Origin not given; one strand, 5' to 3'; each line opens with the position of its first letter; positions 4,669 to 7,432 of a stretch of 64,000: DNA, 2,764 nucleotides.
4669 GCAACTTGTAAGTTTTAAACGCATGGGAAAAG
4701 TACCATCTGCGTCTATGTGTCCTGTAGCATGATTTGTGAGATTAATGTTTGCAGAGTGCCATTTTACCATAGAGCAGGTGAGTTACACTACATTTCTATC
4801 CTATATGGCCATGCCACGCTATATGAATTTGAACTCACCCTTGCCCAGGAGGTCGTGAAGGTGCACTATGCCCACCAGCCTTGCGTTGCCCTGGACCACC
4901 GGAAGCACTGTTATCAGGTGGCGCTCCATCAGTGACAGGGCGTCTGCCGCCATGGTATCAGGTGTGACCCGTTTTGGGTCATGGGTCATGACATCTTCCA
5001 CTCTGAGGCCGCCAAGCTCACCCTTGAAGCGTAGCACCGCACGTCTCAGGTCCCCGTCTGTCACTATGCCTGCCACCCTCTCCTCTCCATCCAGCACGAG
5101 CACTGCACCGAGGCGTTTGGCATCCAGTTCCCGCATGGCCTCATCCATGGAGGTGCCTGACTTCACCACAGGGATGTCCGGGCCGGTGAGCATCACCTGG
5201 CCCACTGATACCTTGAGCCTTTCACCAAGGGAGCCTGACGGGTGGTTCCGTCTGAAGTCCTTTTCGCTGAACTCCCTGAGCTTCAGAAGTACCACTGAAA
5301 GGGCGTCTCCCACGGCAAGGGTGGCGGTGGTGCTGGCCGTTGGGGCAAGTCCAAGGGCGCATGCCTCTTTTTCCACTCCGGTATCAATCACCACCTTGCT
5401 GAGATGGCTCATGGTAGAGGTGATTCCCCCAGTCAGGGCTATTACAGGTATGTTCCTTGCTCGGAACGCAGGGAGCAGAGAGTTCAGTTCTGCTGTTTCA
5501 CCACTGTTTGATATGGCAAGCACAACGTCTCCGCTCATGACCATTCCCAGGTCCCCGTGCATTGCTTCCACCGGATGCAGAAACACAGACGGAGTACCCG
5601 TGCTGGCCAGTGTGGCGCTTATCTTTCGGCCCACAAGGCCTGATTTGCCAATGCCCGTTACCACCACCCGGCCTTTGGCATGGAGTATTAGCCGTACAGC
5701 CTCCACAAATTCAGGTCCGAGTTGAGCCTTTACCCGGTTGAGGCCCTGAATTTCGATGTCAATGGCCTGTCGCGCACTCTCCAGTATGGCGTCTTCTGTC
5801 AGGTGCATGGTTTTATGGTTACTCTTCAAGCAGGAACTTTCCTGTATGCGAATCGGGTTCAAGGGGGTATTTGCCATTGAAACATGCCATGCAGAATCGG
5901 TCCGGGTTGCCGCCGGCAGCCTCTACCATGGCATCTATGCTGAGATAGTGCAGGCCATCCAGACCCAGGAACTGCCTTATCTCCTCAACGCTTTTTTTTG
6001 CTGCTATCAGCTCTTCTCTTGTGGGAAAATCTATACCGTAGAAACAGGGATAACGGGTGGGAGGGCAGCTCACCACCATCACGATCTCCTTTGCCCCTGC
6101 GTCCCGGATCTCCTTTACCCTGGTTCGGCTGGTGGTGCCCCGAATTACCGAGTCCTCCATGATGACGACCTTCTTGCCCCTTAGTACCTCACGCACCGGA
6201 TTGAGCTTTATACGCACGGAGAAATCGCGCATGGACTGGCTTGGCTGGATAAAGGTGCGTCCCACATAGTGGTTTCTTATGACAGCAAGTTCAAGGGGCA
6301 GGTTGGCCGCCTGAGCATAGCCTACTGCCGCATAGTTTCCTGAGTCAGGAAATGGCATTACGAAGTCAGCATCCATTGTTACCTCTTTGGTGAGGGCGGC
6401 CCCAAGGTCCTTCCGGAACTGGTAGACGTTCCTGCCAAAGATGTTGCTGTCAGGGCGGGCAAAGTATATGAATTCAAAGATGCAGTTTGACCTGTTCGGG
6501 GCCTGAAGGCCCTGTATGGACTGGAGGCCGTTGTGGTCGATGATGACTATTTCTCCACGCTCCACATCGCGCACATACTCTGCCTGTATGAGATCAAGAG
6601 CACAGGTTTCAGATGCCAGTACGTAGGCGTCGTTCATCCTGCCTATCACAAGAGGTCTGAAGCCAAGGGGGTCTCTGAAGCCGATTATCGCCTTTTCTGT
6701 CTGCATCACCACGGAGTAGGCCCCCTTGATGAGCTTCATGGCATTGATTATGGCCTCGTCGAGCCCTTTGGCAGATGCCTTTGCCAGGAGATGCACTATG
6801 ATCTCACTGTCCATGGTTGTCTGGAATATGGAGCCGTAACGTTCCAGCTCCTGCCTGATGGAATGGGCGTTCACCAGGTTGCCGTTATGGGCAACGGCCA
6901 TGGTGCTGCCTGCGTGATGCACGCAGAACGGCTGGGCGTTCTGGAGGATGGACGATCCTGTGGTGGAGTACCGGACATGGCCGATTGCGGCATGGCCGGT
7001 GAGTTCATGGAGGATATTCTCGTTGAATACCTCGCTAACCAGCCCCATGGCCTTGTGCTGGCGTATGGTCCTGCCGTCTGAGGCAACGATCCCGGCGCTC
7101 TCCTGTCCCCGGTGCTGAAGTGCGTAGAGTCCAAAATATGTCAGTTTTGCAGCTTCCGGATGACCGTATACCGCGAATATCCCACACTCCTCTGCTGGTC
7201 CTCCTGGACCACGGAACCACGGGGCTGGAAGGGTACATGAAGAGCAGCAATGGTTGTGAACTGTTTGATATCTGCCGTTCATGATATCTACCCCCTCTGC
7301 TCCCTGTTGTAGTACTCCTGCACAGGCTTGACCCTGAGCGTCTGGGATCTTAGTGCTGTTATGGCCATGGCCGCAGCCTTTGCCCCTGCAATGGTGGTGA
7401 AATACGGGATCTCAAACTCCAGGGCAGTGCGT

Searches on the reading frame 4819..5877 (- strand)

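Call 57: search_protein_families(library=pfam, proteins=[window:4819-5877:-], max_evalue=0.00001)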
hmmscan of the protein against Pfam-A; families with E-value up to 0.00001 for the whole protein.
window:4819-5877:- (352 aa): 2 families
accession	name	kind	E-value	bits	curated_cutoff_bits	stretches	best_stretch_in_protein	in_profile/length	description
PF01380.27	SIS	-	5.2e-26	91.4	25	1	65-194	2-129/131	SIS domain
PF00571.33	CBS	-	3.6e-22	78.9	24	2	293-344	1-52/57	CBS domain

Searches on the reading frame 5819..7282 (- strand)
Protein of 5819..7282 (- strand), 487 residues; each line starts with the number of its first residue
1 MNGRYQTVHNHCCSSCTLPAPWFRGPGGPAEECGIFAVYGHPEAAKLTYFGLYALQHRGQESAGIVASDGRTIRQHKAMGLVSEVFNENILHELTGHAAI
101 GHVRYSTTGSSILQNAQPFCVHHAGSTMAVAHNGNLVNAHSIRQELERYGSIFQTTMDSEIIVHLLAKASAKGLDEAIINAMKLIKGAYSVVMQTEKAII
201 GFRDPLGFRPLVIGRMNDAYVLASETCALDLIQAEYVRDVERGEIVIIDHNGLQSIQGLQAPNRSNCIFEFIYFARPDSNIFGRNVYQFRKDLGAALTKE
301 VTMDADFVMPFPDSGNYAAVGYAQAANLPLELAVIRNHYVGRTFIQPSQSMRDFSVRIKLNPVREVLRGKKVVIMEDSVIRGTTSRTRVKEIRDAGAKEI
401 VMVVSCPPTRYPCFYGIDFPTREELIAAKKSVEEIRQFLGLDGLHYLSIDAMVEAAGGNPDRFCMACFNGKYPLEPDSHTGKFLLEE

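Call 57: search_protein_families(library=pfam, proteins=[window:5819-7282:-], max_evalue=0.00001)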
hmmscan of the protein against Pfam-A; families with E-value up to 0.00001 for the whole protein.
window:5819-7282:- (487 aa): 3 families
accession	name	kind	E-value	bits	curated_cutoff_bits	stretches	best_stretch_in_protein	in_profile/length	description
PF13537.11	GATase_7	-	1.1e-18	67.9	25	1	112-229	9-121/123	Glutamine amidotransferase domain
PF13522.11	GATase_6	-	5.7e-18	65.6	27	1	95-225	9-130/130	Glutamine amidotransferase domain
PF13230.11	GATase_4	-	6.4e-08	32.3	23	1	93-168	68-140/272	Glutamine amidotransferases class-II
